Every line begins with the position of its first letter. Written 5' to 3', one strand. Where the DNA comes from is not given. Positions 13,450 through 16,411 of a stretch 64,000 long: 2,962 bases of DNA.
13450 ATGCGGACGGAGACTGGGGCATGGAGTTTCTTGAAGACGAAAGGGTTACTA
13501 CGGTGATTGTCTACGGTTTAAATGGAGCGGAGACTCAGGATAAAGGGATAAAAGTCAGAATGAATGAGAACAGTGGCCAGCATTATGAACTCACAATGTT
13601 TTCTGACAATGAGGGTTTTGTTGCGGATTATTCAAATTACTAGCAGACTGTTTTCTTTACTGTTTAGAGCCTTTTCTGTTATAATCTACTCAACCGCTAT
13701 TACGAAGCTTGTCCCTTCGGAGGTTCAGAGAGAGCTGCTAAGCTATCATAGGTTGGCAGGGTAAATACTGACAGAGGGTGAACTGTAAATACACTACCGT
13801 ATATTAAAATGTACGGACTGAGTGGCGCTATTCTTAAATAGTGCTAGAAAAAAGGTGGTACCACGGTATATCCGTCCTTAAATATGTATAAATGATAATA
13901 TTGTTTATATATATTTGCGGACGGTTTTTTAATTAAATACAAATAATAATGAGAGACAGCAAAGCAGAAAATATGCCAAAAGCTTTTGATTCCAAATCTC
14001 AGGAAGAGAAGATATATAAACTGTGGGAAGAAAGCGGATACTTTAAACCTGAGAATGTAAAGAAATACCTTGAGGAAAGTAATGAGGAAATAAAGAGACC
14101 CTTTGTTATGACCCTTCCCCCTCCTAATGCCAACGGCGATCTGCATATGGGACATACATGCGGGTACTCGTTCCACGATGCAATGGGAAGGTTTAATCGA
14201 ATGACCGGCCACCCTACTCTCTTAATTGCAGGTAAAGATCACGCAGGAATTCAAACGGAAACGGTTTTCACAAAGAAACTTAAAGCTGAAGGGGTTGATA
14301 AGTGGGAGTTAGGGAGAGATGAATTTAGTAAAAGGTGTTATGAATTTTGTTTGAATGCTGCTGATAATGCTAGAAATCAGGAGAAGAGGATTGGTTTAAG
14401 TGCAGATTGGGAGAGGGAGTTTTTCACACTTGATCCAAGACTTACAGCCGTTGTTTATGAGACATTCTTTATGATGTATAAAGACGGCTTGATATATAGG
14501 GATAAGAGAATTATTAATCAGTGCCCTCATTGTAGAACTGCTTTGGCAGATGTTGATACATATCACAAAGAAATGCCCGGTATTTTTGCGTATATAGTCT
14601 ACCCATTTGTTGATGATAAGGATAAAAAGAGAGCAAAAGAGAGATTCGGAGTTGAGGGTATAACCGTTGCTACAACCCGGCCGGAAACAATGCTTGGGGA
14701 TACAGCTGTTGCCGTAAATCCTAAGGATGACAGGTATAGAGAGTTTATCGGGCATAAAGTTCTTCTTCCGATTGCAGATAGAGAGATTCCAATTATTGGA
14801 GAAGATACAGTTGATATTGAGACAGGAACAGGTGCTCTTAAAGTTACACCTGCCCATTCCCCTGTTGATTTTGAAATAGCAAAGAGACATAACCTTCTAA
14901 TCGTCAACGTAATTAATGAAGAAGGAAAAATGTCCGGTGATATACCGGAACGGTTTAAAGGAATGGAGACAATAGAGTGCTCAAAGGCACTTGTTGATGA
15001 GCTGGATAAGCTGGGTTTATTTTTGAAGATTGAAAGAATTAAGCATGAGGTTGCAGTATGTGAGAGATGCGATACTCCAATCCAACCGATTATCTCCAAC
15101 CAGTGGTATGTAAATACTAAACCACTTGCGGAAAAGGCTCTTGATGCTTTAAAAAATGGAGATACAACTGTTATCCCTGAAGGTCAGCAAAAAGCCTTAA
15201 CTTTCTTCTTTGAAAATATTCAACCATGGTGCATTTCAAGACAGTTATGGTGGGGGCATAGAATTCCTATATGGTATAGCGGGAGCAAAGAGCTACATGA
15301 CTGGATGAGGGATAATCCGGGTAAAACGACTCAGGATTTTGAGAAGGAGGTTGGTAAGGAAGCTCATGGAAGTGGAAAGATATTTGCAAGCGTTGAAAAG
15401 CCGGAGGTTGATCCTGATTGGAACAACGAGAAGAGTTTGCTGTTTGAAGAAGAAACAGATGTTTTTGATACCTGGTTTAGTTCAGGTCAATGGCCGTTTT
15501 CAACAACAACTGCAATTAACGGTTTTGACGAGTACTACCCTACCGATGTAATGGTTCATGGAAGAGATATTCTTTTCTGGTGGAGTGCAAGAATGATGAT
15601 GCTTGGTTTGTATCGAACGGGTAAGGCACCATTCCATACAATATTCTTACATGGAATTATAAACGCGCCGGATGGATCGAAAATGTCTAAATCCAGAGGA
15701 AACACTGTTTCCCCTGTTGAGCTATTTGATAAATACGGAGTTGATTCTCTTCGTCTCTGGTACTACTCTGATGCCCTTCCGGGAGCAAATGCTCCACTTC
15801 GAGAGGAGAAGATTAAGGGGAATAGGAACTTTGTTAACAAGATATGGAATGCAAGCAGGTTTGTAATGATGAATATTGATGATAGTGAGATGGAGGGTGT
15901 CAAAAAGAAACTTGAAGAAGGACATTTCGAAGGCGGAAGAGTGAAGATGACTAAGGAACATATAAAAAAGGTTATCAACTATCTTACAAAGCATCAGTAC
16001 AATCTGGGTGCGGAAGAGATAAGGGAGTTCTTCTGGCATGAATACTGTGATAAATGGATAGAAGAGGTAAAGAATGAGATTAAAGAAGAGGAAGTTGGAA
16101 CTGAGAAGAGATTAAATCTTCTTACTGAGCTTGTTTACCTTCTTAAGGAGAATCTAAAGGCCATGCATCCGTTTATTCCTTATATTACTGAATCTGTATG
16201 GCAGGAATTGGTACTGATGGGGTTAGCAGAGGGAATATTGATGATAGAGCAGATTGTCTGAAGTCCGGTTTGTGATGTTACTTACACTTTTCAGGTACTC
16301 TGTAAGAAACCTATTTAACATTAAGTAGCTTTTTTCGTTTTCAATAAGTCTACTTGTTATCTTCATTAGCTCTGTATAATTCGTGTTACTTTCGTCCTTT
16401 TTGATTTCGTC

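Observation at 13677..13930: T-box riboswitch upstream of valS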

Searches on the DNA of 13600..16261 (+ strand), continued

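Call 58: search_rna_families(sources=[L001, L008, L012, L025, L029, L023, L101, L063, L049, L110], threshold=evalue, max_evalue=0.01)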
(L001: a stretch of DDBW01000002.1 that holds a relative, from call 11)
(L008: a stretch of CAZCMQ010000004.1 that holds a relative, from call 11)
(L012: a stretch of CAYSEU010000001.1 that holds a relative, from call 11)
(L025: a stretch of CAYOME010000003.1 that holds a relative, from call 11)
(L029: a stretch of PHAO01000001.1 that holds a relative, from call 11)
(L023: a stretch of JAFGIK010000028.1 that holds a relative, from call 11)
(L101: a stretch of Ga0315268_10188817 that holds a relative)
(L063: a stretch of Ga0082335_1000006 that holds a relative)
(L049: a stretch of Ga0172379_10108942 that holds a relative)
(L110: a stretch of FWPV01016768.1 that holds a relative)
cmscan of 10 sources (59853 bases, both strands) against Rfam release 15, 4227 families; matches with E-value up to 0.01: 9.
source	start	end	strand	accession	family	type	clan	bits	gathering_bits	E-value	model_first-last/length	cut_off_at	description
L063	1727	1876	-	RF00230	T-box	Cis-reg; leader;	-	52.6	93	1.1e-08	1-219/219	no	T-box leader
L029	2234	2422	+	RF00230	T-box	Cis-reg; leader;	-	47.3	93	2.6e-07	1-219/219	no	T-box leader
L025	2268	2439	+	RF00230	T-box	Cis-reg; leader;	-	47.2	93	2.9e-07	1-219/219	no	T-box leader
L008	2268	2441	+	RF00230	T-box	Cis-reg; leader;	-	44.4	93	1.5e-06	1-219/219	no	T-box leader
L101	64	230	+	RF00230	T-box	Cis-reg; leader;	-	43.8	93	2.1e-06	1-219/219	no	T-box leader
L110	515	704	-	RF00230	T-box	Cis-reg; leader;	-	42.1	93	5.7e-06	1-219/219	no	T-box leader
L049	684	823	+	RF00230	T-box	Cis-reg; leader;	-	38.3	93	5.4e-05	1-219/219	no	T-box leader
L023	2153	2376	+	RF00230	T-box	Cis-reg; leader;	-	37.1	93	0.00011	1-219/219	no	T-box leader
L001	2261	2436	+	RF00230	T-box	Cis-reg; leader;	-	32.6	93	0.0017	1-219/219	no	T-box leader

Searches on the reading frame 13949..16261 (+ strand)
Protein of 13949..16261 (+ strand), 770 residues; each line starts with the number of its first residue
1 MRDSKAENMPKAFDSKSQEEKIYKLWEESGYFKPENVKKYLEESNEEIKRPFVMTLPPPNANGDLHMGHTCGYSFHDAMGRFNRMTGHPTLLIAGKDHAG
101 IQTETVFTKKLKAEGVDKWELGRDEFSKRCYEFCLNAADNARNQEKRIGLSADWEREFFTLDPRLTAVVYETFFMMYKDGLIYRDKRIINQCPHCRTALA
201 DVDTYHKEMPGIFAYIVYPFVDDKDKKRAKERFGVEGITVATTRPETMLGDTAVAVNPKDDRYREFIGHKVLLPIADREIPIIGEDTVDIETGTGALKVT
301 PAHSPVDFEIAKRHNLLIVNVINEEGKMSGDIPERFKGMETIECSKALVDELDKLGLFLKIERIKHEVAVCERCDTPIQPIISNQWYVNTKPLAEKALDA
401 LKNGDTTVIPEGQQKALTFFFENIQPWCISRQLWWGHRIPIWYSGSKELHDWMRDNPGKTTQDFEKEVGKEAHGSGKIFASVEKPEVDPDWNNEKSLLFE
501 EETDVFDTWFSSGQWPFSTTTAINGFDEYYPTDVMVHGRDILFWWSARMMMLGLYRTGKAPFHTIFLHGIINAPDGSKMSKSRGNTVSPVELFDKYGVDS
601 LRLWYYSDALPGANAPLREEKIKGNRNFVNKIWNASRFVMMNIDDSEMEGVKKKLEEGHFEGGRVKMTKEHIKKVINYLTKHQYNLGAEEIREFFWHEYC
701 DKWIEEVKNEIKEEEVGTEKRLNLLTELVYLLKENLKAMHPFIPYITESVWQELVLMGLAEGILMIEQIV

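Call 6: search_protein_families(library=pfam, proteins=[window:13949-16261:+])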
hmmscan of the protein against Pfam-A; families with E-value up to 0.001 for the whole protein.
window:13949-16261:+ (770 aa): 4 families
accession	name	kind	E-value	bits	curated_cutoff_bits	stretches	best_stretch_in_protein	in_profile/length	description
PF00133.28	tRNA-synt_1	-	1.7e-110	370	22.7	1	21-606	1-403/414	tRNA synthetases class I (I, L, M and V)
PF09334.17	tRNA-synt_1g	-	7.1e-20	71.6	20.1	2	53-206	2-153/391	tRNA synthetases class I (M)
PF08264.19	Anticodon_1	-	1.4e-16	61.2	25.1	1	668-752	8-88/148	Anticodon-binding domain of tRNA ligase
PF13603.12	tRNA-synt_1_2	-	1.3e-09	38.3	25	1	267-328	85-146/185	Leucyl-tRNA synthetase, editing domain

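Call 7: search_protein_families(library=ncbifam, proteins=[window:13949-16261:+])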
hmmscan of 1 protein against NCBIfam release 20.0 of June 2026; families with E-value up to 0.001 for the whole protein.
window:13949-16261:+ (770 aa): 18 families
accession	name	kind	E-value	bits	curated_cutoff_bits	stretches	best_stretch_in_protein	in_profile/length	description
NF004349.1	PRK05729.1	equivalog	3.2e-239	796.5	704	1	11-756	2-685/860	valine--tRNA ligase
TIGR00422.1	valS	equivalog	2.1e-230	767.1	612.1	1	9-755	1-700/863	valine--tRNA ligase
NF011492.0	PRK14900.1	equivalog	1.2e-188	629.2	1783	1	7-756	7-709/1044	valine--tRNA ligase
NF009687.0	PRK13208.1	equivalog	7.2e-155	517.3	738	1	6-754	3-705/801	valine--tRNA ligase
TIGR00392.1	ileS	equivalog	2.4e-115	386.7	621.4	2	279-756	310-791/861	isoleucine--tRNA ligase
NF000540.1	alt_ValS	exception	5.5e-82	276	900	1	19-752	10-741/827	valine--tRNA ligase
NF040702.1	ileS_w_GNAT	exception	5.5e-58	196.5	1999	2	275-752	488-954/1100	isoleucine--tRNA ligase, N-acetyltransferase domain-containing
NF000258.1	MupB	exception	1e-57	195.8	1900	2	280-754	296-763/1033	mupirocin-resistant isoleucine--tRNA ligase MupB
NF000257.1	MupA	exception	7e-49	166.4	1900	2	287-754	299-761/1024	mupirocin-resistant isoleucine--tRNA ligase MupA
NF008957.0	PRK12300.1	subfamily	1.9e-48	165.2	677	4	140-260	130-240/946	leucine--tRNA ligase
TIGR00395.1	leuS_arch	equivalog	2.7e-42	144.8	648.5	3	19-261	4-235/938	leucine--tRNA ligase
TIGR00396.1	leuS_bact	equivalog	3.8e-40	137.8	548.4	3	19-201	7-164/843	leucine--tRNA ligase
TIGR00398.1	metG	equivalog_domain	8.7e-25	87.4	336.35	2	526-754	272-501/530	methionine--tRNA ligase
NF008900.0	PRK12267.1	equivalog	4.5e-23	81.6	598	1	524-756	247-478/648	methionine--tRNA ligase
NF001100.0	PRK00133.1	equivalog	1.8e-18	66.5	587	2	551-754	309-502/676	methionine--tRNA ligase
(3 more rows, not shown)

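Call 10: find_encoding_contigs(protein=window:13949-16261:+, flank=3000, max_places=6)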
Protein window:13949-16261:+ (770 aa): no gene with exactly this product is on record in the collection.

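Call 11: find_related_loci(query=window:13949-16261:+, collection=genome_contigs, flank=2500)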
Query window:13949-16261:+ (770 aa) in genome_contigs; peptide patterns used: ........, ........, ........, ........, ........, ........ (x = any residue, [..] = any of these).
84 stretches matched a pattern; 48 encode a relative of the query (tblastn E <= 1e-3); 48 distinct loci.
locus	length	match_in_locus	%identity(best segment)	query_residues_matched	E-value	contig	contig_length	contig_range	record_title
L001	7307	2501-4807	83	1-769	0e+0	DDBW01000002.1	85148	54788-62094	MAG TPA_asm: Candidatus Dojkabacteria bacterium UBA2022 UBA2022_contig_3315, whole genome shotgun sequence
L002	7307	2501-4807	84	1-769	0e+0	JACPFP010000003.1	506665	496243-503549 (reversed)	MAG: Candidatus Dojkabacteria bacterium isolate NC_groundwater_364_Ag_B-0.1um_38_12 GD18-4_B1_scaffold_1074990, whole ge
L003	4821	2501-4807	80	1-769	0e+0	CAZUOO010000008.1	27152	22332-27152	MAG TPA_asm: uncultured Candidatus Saccharibacteria bacterium isolate SRP319275_co5_98 genome assembly, contig: NODE_711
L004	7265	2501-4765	66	8-769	0e+0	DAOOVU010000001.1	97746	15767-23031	MAG TPA_asm: Candidatus Dojkabacteria bacterium isolate AMR_MDS_2433 NODE_109_length_97746_cov_8.715010, whole genome sh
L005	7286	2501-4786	67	1-770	0e+0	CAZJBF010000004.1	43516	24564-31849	MAG TPA_asm: uncultured Candidatus Saccharibacteria bacterium isolate SRP192927_co3_861 genome assembly, contig: NODE_15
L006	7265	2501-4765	66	9-770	0e+0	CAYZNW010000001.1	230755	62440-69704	MAG TPA_asm: uncultured Candidatus Saccharibacteria bacterium isolate binchicken_co117_292 genome assembly, contig: NODE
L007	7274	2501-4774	67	3-769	0e+0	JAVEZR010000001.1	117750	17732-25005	MAG: Candidatus Dojkabacteria bacterium isolate BF4_70 NODE_397_length_117750_cov_38.323585_Biofilm4, whole genome shotg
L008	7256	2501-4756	69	2-769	0e+0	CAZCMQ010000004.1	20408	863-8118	MAG TPA_asm: uncultured Candidatus Saccharibacteria bacterium isolate SRP329715_co2_58 genome assembly, contig: NODE_517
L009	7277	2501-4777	66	7-770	0e+0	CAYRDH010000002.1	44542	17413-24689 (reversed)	MAG TPA_asm: uncultured Candidatus Saccharibacteria bacterium isolate SRP241341_co1_3 genome assembly, contig: NODE_1021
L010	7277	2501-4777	66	2-769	0e+0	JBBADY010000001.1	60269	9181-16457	MAG: Candidatus Dojkabacteria bacterium isolate SO_2017_LW2_135 scaffold_1147_c1_LW138R_2017, whole genome shotgun seque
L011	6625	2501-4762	66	9-769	0e+0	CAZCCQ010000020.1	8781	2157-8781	MAG TPA_asm: uncultured Candidatus Saccharibacteria bacterium isolate binchicken_co204_57 genome assembly, contig: NODE_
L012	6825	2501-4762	66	9-770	0e+0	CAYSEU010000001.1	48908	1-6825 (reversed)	MAG TPA_asm: uncultured Candidatus Saccharibacteria bacterium isolate binchicken_co220_104 genome assembly, contig: NODE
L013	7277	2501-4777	66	7-770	0e+0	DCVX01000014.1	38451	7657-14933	MAG TPA_asm: Candidatus Dojkabacteria bacterium UBA2177 UBA2177_contig_4070, whole genome shotgun sequence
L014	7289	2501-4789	64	4-769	0e+0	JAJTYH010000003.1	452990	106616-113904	MAG: bacterium isolate DTUPAT1 3-Genome6, whole genome shotgun sequence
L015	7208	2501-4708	63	7-770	0e+0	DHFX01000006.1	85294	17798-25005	MAG TPA_asm: Candidatus Dojkabacteria bacterium UBA4813 UBA4813_contig_14685, whole genome shotgun sequence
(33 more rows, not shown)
